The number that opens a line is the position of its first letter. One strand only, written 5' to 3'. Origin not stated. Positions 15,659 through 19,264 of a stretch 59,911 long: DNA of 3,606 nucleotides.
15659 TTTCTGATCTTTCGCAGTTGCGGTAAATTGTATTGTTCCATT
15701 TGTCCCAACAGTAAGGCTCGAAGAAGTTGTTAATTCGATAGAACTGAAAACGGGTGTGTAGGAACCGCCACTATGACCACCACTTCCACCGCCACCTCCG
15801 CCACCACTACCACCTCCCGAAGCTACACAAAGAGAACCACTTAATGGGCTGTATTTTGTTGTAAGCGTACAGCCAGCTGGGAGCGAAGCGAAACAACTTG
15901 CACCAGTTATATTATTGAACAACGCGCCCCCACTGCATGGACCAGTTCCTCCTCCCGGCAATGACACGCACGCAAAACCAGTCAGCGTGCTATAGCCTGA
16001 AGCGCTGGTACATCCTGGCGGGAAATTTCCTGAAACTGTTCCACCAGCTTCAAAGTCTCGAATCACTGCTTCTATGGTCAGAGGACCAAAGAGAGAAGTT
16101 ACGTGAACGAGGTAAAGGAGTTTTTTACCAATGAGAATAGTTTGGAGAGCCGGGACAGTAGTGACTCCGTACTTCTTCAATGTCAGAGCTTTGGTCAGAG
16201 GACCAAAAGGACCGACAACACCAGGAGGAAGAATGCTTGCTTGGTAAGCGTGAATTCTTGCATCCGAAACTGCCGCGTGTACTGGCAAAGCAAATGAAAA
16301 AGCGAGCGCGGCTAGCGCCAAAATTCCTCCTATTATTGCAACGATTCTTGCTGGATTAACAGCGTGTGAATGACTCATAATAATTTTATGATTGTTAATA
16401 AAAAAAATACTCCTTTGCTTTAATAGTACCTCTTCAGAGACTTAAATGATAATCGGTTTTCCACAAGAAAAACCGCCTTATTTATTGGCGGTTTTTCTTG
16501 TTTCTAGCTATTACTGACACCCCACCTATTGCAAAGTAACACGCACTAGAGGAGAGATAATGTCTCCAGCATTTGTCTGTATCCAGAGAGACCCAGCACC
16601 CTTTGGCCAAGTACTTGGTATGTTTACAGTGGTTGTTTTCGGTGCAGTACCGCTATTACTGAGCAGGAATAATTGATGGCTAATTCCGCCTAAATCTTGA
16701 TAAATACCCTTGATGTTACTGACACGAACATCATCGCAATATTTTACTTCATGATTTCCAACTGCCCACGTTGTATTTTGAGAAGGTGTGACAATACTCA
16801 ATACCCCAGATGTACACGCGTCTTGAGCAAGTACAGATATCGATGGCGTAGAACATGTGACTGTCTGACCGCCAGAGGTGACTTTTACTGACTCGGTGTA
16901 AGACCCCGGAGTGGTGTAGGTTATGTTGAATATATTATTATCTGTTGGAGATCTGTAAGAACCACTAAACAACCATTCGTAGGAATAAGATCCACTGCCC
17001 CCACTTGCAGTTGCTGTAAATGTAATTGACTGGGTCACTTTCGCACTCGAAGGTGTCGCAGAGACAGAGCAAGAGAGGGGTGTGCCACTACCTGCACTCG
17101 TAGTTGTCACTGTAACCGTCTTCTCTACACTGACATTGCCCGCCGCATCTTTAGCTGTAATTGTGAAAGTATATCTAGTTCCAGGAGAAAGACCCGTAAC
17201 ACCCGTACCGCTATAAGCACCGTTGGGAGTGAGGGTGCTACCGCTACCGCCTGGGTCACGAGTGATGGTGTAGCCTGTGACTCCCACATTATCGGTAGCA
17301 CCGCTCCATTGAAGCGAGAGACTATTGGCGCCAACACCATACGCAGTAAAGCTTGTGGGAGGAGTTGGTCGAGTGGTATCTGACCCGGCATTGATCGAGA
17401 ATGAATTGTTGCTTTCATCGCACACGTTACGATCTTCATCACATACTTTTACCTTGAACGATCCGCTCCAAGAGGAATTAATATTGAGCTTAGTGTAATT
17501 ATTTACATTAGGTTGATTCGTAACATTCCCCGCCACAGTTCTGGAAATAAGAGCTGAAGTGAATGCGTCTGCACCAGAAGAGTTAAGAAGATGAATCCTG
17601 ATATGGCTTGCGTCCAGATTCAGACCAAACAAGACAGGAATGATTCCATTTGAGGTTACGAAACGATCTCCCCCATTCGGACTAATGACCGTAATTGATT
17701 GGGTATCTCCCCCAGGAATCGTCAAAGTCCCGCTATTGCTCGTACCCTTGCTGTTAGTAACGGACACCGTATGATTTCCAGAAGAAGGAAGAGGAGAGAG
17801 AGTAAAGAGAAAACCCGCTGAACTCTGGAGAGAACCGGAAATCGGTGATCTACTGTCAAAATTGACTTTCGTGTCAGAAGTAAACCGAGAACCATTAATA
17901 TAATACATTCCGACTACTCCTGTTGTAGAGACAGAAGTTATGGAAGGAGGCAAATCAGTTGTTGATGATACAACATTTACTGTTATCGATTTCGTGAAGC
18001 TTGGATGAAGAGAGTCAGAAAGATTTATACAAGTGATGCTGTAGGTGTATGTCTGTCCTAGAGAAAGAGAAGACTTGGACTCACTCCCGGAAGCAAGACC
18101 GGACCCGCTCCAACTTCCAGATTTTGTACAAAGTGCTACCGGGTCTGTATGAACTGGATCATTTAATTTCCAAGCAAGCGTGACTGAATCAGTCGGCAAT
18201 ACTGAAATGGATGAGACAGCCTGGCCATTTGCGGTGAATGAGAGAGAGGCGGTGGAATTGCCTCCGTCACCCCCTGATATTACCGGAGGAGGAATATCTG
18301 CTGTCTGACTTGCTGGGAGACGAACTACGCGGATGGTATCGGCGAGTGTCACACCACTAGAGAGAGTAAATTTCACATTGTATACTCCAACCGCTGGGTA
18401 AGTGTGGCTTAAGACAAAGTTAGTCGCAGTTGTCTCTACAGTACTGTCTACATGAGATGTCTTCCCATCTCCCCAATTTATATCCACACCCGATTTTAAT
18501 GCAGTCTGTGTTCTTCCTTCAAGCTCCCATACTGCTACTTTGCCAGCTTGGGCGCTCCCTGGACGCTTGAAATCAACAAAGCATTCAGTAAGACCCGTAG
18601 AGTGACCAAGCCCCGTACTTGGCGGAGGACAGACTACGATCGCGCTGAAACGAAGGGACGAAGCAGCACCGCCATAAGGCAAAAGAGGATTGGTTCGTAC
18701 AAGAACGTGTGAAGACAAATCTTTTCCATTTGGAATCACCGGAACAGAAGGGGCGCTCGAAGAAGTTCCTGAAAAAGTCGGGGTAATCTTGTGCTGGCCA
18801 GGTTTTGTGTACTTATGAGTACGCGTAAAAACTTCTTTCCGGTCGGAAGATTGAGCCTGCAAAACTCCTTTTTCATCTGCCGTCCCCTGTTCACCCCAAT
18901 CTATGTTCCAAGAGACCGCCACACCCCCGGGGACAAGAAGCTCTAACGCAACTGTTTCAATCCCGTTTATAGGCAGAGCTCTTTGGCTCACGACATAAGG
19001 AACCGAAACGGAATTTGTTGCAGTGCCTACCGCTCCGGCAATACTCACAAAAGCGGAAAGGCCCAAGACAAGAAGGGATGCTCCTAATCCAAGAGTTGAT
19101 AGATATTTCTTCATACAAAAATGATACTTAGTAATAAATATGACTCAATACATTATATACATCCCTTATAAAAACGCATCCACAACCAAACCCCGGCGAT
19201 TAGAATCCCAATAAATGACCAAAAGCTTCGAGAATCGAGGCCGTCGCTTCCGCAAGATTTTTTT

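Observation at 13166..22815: A ~10 kb island of giant surface proteins splits fusA from tuf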

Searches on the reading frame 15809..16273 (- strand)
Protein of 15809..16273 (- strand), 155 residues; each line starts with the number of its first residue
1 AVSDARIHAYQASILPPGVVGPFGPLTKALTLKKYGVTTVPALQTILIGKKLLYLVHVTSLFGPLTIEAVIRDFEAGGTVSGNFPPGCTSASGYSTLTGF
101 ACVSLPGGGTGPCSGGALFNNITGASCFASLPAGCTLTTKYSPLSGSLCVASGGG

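Call 32: search_protein_families(library=pfam, proteins=[window:15809-16273:-], max_evalue=1)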
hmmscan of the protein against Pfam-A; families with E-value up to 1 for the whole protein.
seq(155 aa): 0 families

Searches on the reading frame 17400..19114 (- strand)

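Call 32: search_protein_families(library=pfam, proteins=[window:17400-19114:-], max_evalue=1)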
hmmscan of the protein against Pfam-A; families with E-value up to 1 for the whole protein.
window:17400-19114:- (571 aa): 3 families
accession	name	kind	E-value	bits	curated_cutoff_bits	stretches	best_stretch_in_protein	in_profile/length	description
PF00801.26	PKD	-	1.2e-06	28.9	23.5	2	214-260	36-74/80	PKD domain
PF18911.6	PKD_4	-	0.0025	18.3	27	1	214-253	41-70/85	PKD domain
PF06121.19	DUF959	-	0.033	14.9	25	1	306-361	130-185/192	Domain of Unknown Function (DUF959)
